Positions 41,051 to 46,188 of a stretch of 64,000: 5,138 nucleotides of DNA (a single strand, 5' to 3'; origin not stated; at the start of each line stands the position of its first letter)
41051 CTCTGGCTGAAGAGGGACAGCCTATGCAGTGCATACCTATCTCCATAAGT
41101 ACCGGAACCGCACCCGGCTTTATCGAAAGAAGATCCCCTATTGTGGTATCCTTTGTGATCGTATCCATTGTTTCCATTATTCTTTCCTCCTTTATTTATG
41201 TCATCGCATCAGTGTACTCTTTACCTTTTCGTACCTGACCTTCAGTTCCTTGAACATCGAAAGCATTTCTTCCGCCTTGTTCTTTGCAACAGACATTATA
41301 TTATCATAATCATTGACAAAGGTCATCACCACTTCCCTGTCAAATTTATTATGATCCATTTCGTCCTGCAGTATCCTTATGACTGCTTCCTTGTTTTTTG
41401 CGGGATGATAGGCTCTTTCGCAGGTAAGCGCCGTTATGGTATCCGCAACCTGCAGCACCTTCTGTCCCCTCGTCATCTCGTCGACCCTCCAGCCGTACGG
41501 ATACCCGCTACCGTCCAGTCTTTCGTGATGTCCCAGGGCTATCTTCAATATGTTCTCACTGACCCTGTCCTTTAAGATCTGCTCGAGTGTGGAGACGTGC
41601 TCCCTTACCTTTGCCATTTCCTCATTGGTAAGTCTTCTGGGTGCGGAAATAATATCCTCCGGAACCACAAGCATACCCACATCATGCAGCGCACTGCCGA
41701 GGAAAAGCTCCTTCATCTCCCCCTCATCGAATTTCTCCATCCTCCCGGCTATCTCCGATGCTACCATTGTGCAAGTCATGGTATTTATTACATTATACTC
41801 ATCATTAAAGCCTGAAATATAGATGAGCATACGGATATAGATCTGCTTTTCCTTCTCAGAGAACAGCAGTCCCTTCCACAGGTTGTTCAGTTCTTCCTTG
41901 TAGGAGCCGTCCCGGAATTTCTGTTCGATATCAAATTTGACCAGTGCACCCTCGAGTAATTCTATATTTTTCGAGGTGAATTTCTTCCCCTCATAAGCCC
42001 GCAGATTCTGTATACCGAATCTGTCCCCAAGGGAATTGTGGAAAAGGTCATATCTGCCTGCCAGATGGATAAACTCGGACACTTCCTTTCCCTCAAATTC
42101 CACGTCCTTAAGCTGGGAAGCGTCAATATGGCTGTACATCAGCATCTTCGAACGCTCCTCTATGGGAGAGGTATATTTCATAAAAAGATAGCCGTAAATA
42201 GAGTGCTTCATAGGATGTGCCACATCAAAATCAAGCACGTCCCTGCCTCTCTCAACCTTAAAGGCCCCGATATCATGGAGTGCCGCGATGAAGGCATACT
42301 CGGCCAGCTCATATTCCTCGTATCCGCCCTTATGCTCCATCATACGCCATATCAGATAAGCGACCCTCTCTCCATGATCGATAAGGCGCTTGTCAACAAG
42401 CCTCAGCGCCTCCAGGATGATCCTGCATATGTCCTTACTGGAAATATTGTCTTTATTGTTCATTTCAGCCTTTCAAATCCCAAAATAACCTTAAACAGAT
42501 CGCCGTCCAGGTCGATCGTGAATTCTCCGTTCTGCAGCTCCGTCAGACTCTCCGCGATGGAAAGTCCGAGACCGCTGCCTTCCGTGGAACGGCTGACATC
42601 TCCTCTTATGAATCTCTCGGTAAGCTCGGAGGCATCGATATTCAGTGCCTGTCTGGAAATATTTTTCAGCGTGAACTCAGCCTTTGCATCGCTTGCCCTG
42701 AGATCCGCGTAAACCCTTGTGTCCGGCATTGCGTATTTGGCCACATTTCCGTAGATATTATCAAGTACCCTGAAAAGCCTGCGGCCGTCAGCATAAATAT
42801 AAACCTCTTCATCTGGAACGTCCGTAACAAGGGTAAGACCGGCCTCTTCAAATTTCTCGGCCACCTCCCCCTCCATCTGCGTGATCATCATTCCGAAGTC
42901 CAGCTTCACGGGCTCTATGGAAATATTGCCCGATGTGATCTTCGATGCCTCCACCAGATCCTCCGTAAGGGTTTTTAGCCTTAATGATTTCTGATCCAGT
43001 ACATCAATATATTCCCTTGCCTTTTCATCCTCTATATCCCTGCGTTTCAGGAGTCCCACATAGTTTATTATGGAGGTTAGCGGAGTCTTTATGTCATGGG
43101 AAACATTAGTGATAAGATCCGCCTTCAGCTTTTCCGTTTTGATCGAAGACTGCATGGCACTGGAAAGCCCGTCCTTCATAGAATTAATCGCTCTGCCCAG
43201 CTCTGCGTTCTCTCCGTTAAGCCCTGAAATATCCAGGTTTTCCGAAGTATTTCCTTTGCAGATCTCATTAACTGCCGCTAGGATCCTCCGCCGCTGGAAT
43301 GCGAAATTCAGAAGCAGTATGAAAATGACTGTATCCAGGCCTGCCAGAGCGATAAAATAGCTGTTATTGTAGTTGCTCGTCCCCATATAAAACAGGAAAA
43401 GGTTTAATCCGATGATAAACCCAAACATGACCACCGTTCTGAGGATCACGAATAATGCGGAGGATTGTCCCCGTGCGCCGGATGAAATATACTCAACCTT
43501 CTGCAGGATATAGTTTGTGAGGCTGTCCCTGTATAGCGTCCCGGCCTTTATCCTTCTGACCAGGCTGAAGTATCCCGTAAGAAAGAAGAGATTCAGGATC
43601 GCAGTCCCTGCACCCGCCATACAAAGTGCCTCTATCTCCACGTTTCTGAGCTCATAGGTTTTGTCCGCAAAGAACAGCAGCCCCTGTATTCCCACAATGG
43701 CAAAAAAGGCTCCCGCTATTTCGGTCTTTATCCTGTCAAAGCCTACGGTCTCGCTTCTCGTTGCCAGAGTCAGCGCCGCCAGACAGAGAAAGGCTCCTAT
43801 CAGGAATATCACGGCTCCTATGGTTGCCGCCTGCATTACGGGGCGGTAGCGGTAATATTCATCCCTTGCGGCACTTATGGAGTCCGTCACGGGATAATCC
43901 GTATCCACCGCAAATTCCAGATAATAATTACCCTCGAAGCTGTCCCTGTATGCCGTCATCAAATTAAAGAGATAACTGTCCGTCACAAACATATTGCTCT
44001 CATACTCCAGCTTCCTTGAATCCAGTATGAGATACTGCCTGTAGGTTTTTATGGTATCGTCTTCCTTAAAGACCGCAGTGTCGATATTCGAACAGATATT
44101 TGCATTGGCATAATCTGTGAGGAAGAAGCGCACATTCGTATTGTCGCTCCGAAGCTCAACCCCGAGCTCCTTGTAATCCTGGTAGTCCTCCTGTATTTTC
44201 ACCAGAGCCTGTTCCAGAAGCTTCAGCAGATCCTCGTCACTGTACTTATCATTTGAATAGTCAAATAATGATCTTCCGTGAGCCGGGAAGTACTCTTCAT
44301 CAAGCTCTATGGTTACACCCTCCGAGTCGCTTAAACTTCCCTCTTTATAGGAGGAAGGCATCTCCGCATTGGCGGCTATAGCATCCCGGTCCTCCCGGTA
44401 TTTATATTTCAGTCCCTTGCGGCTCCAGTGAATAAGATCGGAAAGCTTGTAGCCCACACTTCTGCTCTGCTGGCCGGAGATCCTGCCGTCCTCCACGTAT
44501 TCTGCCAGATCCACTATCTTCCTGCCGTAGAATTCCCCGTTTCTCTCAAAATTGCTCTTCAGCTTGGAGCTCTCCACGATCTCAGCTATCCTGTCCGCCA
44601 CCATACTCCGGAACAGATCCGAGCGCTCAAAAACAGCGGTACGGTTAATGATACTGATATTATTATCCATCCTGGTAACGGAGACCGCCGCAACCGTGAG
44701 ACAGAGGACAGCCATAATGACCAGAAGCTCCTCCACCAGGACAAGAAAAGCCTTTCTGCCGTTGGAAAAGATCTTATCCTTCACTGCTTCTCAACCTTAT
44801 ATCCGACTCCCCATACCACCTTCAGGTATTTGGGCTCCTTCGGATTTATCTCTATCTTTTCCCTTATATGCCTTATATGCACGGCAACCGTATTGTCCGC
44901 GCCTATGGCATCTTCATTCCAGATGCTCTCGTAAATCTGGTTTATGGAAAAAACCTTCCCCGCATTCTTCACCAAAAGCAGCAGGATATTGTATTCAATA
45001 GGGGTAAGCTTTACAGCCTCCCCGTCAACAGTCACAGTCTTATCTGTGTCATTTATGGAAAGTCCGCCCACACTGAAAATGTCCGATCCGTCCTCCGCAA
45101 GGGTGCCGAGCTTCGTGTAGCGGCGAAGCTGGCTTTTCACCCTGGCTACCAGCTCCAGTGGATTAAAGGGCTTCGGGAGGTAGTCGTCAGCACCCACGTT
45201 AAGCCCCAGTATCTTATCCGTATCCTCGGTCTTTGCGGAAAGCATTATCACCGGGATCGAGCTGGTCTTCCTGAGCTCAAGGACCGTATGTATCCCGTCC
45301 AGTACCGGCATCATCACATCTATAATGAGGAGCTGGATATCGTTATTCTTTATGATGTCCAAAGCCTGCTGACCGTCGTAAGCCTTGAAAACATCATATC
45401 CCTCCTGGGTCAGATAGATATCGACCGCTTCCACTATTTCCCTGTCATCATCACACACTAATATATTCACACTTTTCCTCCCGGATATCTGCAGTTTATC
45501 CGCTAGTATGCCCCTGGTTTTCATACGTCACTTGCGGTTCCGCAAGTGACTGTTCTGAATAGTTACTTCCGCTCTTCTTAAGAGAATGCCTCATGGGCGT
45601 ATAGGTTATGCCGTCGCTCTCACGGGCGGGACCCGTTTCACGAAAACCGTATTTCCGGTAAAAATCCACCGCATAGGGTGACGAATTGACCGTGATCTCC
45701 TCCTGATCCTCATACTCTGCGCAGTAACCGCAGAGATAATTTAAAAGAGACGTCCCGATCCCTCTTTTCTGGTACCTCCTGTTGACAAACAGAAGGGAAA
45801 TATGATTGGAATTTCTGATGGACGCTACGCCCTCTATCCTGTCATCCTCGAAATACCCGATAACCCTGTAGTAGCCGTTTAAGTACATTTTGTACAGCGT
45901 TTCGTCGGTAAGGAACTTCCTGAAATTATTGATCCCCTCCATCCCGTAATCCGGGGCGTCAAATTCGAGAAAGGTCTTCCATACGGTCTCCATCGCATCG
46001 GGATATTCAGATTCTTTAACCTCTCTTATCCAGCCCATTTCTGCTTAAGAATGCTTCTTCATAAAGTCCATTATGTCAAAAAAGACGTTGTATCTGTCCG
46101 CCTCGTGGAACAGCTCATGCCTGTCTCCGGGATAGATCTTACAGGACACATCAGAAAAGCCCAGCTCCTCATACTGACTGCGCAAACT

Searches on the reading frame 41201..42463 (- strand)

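Call 65: search_protein_families(library=pfam, proteins=[window:41201-42463:-], max_evalue=0.0001)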
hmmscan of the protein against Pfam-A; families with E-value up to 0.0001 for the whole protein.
window:41201-42463:- (420 aa): 2 families
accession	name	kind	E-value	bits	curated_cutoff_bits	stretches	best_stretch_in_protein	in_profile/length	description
PF13487.12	HD_5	-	1.5e-24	87.1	27.2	1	229-378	17-170/170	HD domain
PF01966.28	HD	-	1.5e-13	51.5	22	1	230-345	7-115/116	HD domain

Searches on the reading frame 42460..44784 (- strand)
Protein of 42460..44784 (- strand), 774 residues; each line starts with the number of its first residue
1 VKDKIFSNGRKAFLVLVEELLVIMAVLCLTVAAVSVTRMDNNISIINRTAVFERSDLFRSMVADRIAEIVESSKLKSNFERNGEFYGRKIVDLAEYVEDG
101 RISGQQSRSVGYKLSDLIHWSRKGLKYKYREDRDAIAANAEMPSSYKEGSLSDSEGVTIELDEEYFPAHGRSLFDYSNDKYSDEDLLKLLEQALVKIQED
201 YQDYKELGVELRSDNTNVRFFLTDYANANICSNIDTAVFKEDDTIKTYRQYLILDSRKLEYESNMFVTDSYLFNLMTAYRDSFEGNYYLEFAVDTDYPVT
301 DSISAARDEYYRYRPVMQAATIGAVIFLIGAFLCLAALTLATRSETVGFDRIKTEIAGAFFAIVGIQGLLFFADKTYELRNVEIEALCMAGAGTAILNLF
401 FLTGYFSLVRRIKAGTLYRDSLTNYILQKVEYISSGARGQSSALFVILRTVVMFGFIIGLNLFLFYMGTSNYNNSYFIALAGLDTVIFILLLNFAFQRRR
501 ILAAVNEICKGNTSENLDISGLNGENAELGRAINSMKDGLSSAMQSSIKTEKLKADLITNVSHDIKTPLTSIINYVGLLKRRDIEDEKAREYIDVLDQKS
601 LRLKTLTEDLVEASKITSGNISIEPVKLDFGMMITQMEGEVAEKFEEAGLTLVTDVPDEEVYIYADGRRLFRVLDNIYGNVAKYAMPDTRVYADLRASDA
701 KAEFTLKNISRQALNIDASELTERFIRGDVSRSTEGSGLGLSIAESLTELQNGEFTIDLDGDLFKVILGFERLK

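Call 65: search_protein_families(library=pfam, proteins=[window:42460-44784:-], max_evalue=0.0001)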
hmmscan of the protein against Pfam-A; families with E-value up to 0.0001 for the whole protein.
window:42460-44784:- (774 aa): 2 families
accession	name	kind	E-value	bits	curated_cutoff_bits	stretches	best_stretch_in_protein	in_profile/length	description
PF00512.31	HisKA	-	4e-15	56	26.9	1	554-619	2-66/66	His Kinase A (phospho-acceptor) domain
PF02518.31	HATPase_c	-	1.8e-09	38.5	26.4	1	666-757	2-93/111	Histidine kinase-, DNA gyrase B-, and HSP90-like ATPase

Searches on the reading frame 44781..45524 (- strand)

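Call 65: search_protein_families(library=pfam, proteins=[window:44781-45524:-], max_evalue=0.0001)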
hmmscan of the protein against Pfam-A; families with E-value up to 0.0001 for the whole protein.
window:44781-45524:- (247 aa): 2 families
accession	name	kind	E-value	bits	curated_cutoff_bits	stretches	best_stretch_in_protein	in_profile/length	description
PF00072.30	Response_reg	-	1.1e-28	100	30.2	1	21-130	1-111/111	Response regulator receiver domain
PF00486.34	Trans_reg_C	-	1.2e-24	86.6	26.2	1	168-243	1-76/77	Transcriptional regulatory protein, C terminal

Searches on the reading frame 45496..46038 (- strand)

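Call 65: search_protein_families(library=pfam, proteins=[window:45496-46038:-], max_evalue=0.0001)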
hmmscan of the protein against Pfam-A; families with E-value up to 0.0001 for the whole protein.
window:45496-46038:- (180 aa): 4 families
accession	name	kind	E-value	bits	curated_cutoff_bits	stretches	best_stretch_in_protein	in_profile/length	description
PF13673.13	Acetyltransf_10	-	7.3e-42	142.8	23.6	1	28-152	2-127/128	Acetyltransferase (GNAT) domain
PF13508.13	Acetyltransf_7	-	5.7e-11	43.1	27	1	62-134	8-84/84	Acetyltransferase (GNAT) domain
PF00583.31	Acetyltransf_1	-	1.7e-10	41.6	20.7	1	55-132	31-116/116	Acetyltransferase (GNAT) family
PF13527.13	Acetyltransf_9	-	1.3e-06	28.9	25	0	78-133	73-125/127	Acetyltransferase (GNAT) domain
